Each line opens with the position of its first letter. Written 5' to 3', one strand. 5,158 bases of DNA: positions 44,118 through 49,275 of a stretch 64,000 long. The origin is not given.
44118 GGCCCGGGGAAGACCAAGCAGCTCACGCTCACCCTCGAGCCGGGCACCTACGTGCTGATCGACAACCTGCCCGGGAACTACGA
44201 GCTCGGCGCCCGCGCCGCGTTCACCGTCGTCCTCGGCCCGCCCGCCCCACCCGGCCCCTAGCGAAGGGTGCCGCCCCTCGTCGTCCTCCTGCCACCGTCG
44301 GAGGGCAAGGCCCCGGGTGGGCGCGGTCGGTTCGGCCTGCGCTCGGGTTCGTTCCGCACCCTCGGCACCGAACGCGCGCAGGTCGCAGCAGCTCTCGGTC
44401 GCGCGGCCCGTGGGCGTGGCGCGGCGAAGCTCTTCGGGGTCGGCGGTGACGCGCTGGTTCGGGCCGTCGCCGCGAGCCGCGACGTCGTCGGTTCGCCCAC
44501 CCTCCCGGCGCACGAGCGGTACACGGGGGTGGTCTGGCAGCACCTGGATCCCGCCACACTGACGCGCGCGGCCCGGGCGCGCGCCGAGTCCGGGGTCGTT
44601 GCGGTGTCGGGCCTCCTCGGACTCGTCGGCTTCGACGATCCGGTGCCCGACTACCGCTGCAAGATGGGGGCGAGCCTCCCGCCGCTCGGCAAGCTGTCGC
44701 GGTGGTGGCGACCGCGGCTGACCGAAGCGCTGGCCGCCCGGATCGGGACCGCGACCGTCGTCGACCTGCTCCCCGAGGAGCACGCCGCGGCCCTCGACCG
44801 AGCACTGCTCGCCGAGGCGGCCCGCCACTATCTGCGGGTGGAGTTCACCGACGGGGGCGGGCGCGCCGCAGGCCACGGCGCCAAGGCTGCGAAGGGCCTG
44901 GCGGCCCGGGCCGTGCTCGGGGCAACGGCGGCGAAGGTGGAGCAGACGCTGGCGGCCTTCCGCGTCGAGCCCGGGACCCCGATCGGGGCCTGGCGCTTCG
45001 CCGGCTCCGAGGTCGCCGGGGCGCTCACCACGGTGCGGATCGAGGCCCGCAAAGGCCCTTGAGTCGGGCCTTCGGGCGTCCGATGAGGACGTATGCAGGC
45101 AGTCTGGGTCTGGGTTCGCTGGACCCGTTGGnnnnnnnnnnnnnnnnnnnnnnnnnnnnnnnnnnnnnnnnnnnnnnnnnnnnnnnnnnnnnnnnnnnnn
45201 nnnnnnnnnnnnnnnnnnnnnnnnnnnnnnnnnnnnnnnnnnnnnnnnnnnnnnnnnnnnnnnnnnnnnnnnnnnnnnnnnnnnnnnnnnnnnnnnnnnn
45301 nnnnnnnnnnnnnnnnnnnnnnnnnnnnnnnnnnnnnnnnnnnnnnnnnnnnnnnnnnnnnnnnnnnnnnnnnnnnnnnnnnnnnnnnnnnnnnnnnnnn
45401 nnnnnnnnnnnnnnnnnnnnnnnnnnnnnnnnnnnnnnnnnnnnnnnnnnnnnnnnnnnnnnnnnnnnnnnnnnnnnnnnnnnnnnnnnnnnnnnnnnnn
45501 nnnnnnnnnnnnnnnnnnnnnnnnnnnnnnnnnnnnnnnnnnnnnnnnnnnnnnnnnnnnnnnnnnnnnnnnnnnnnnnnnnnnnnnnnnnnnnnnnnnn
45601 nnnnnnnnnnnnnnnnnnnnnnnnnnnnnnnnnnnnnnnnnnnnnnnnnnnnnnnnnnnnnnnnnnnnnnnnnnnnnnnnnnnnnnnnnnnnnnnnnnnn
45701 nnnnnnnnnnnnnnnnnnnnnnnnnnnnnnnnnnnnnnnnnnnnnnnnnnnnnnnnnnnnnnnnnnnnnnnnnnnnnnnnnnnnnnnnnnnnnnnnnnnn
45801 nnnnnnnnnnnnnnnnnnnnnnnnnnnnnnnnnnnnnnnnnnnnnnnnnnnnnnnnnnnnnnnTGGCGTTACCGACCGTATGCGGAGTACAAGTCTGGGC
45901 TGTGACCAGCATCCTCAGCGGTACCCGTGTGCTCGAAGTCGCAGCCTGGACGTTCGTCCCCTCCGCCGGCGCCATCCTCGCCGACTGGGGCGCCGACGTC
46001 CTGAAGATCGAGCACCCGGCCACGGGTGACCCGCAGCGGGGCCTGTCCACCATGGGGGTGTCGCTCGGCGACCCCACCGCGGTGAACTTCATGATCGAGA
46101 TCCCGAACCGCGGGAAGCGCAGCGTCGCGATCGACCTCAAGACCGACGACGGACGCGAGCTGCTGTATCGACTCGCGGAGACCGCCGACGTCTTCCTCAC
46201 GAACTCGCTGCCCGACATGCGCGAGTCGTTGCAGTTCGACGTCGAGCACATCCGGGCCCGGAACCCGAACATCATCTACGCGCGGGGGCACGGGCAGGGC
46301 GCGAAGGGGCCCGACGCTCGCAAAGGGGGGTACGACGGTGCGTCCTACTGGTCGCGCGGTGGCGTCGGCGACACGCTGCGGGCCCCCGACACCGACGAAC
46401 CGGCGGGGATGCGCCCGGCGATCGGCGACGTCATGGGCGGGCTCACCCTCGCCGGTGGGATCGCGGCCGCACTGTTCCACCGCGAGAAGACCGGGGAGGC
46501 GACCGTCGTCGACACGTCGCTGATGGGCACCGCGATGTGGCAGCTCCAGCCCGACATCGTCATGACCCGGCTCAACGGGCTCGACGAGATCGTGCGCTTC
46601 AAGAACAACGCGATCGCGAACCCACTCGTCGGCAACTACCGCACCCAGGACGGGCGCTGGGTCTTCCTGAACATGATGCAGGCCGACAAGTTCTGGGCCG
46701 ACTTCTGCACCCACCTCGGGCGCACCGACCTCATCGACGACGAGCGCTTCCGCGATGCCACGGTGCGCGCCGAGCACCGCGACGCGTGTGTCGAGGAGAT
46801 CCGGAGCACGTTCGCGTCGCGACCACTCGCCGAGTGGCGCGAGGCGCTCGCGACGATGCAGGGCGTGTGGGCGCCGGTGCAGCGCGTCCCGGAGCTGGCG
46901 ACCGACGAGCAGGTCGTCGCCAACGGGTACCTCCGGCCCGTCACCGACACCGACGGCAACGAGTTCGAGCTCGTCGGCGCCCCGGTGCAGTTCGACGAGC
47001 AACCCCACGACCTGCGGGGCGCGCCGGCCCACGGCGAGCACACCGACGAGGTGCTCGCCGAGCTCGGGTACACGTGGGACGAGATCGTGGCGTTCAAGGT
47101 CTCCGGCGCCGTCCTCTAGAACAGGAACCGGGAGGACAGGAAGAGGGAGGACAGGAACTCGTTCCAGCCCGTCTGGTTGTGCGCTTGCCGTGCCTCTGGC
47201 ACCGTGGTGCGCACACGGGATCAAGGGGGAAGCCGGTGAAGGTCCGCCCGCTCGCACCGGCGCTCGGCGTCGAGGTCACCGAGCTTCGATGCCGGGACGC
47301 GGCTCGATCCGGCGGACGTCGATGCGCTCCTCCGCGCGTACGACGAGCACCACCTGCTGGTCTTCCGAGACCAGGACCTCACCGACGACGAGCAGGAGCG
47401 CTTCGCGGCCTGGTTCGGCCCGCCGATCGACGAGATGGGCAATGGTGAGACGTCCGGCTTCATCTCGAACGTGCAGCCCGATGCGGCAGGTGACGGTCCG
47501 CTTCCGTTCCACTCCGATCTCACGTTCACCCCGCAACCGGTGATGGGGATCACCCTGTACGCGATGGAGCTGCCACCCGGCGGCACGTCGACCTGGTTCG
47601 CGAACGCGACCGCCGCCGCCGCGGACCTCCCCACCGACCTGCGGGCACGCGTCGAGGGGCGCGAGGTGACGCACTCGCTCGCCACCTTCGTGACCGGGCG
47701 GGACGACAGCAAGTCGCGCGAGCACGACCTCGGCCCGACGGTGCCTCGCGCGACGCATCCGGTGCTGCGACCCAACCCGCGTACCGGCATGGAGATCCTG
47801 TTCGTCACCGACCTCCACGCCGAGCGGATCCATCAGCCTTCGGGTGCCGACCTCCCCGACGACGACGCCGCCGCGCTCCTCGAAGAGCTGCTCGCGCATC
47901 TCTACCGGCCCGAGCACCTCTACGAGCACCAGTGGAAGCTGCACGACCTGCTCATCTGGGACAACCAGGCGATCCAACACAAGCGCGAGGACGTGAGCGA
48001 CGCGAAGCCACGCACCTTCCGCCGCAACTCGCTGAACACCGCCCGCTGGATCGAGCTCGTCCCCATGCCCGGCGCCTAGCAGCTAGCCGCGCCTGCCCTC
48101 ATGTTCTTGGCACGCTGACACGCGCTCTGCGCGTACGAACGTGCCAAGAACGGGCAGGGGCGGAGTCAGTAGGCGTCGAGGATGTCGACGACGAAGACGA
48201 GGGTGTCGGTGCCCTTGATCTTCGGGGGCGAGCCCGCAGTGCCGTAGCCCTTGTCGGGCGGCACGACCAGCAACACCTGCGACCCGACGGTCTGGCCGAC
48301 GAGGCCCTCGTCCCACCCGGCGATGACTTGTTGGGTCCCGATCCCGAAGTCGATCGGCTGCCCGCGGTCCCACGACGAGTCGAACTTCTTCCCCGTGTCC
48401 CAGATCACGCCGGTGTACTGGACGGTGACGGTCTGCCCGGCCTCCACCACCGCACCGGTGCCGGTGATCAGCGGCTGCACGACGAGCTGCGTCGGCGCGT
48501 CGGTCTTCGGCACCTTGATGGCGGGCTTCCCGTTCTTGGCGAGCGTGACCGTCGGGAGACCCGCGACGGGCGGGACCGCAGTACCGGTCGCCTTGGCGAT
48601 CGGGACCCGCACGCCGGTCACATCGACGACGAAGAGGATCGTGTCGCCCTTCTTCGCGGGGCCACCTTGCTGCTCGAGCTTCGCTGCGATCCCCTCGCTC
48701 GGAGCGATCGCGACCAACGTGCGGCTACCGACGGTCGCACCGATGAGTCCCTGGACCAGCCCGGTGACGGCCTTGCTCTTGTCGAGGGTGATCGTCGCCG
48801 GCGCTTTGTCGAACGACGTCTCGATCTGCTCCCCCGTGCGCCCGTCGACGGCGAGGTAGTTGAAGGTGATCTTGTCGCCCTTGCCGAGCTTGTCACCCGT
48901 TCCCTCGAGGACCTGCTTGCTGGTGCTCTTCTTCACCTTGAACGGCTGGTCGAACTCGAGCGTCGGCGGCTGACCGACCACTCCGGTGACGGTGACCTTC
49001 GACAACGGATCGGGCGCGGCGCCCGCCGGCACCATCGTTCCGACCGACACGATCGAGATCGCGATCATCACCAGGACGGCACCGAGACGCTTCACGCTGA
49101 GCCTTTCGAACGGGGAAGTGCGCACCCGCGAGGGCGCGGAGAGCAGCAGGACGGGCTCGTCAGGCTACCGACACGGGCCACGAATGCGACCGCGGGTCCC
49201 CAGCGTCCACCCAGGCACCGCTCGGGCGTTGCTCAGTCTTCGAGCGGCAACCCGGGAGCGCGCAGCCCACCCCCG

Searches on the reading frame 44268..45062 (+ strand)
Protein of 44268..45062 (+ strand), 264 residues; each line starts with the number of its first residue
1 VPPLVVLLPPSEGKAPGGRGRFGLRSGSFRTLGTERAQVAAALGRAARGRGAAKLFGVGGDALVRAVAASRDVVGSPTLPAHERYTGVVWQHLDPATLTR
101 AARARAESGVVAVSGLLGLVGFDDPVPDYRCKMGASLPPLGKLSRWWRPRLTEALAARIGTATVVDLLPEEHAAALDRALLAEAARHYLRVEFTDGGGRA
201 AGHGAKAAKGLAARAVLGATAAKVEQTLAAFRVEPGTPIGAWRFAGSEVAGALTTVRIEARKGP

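Call 10: search_protein_families(library=pfam, proteins=[window:44268-45062:+], max_evalue=0.001)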
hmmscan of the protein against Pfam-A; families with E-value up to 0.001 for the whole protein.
window:44268-45062:+ (264 aa): 1 family
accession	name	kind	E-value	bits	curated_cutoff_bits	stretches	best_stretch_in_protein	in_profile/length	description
PF03883.20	H2O2_YaaD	-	8.7e-28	97.9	29.6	1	6-231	3-225/236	Peroxide stress protein YaaA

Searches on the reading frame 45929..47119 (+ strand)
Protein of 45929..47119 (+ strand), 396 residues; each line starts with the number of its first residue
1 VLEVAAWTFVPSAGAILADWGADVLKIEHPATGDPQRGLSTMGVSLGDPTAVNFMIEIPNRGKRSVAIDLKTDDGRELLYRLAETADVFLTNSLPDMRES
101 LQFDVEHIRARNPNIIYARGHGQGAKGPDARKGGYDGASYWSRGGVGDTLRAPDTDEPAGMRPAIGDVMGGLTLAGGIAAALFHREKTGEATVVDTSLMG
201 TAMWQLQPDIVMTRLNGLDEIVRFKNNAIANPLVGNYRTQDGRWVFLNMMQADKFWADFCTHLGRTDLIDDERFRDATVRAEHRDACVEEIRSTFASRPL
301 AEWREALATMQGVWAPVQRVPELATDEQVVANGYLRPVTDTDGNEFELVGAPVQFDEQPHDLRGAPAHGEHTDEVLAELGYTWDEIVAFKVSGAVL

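Call 10: search_protein_families(library=pfam, proteins=[window:45929-47119:+], max_evalue=0.001)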
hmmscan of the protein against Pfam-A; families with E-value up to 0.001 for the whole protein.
window:45929-47119:+ (396 aa): 1 family
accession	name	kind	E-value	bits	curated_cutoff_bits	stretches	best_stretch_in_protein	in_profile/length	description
PF02515.22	CoA_transf_3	-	1.9e-91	307.4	23.3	1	2-372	7-366/366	CoA-transferase family III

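Call 33: search_protein_families(library=ncbifam, proteins=[window:45929-47119:+], max_evalue=0.00001)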
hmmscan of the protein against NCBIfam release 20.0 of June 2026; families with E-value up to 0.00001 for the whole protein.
window:45929-47119:+ (396 aa): 7 families
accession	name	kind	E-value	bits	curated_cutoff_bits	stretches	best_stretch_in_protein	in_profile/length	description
NF003809.0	PRK05398.1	subfamily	2.9e-49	167.7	442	2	11-199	20-201/416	formyl-CoA transferase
NF052585.1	SucGlutTfsCaiB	equivalog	1.2e-46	159.1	750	1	3-380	15-389/394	succinate--glutarate CoA-transferase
TIGR03253.1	oxalate_frc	equivalog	2.2e-46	158.4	504.2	2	10-199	18-200/416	formyl-CoA transferase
NF041294.1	Scnl_mescCoAtase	equivalog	1.6e-37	129.6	700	1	11-376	19-380/381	succinyl-CoA:mesaconate CoA-transferase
NF008511.0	PRK11430.1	equivalog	2.2e-30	106.1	522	1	11-376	25-376/381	CoA:oxalate CoA-transferase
NF002914.1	PRK03525.1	equivalog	2.2e-30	105.9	413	1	10-395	24-397/400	L-carnitine CoA-transferase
TIGR04253.1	mesacon_CoA_iso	equivalog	5.5e-15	55.3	725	1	3-379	10-383/403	2-methylfumaryl-CoA isomerase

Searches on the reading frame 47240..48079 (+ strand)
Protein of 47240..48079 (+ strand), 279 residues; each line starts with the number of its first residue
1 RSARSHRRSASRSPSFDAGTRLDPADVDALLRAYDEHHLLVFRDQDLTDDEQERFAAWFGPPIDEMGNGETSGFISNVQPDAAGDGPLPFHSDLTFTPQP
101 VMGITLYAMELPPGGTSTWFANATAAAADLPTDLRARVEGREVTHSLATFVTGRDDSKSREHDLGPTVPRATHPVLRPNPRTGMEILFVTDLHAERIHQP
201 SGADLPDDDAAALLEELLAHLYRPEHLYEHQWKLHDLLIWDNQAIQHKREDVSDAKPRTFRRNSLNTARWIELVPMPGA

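Call 10: search_protein_families(library=pfam, proteins=[window:47240-48079:+], max_evalue=0.001)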
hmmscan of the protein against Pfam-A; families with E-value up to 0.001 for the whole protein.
window:47240-48079:+ (279 aa): 1 family
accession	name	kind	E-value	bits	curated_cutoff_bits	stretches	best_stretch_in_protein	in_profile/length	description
PF02668.22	TauD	-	3.9e-46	158.5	27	1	18-262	18-265/267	Taurine catabolism dioxygenase TauD, TfdA family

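Call 33: search_protein_families(library=ncbifam, proteins=[window:47240-48079:+], max_evalue=0.00001)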
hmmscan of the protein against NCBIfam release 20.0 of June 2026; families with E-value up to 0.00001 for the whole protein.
window:47240-48079:+ (279 aa): 3 families
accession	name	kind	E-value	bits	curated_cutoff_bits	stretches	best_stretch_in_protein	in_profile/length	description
NF007104.0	PRK09553.1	equivalog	5.9e-30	104.4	313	1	20-264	25-272/282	taurine dioxygenase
NF045815.1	Neo-PentlctneFsynPtlD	equivalog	2.5e-22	79.5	550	1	20-262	22-283/301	neopentalenolactone/pentalenolactone F synthase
NF049937.1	CMthFAOxDecarbScoE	equivalog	3.9e-16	59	400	1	22-259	23-277/295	(3R)-3-[(carboxymethyl)amino]fatty acid oxygenase/decarboxylase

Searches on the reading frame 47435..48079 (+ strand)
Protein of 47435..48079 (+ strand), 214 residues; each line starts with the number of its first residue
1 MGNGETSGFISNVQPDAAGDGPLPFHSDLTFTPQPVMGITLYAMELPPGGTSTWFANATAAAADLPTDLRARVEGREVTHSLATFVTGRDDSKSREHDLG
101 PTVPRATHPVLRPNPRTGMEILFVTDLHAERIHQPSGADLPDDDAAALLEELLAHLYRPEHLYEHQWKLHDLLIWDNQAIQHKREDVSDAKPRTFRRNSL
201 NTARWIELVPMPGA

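Call 3: search_protein_families(library=pfam, proteins=[window:47435-48079:+], max_evalue=0.01)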
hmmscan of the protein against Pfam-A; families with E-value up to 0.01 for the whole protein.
window:47435-48079:+ (214 aa): 1 family
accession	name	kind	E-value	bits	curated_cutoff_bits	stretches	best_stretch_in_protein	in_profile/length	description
PF02668.22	TauD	-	4.5e-35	122.3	27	1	16-197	90-265/267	Taurine catabolism dioxygenase TauD, TfdA family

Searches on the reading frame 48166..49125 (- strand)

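Call 3: search_protein_families(library=pfam, proteins=[window:48166-49125:-], max_evalue=0.01)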
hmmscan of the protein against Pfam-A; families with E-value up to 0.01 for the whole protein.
window:48166-49125:- (319 aa): 1 family
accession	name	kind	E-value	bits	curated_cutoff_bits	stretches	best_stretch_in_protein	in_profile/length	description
PF00254.34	FKBP_C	-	3.9e-36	123.7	21.1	2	227-315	5-93/94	FKBP-type peptidyl-prolyl cis-trans isomerase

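Call 33: search_protein_families(library=ncbifam, proteins=[window:48166-49125:-], max_evalue=0.00001)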
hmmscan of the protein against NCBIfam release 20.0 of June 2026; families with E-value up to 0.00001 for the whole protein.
window:48166-49125:- (319 aa): 3 families
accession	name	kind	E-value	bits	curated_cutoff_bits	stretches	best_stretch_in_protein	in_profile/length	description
NF008150.0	PRK10902.1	equivalog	6e-19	68.5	215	1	213-317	147-247/271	FKBP-type peptidyl-prolyl cis-trans isomerase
NF008602.0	PRK11570.1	subfamily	2.4e-15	57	198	1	208-317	100-204/206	FKBP-type peptidyl-prolyl cis-trans isomerase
NF053689.1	BamJ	equivalog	1.1e-12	48.6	100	1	213-313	79-182/184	BamJ family beta-barrel-assembly machinery protein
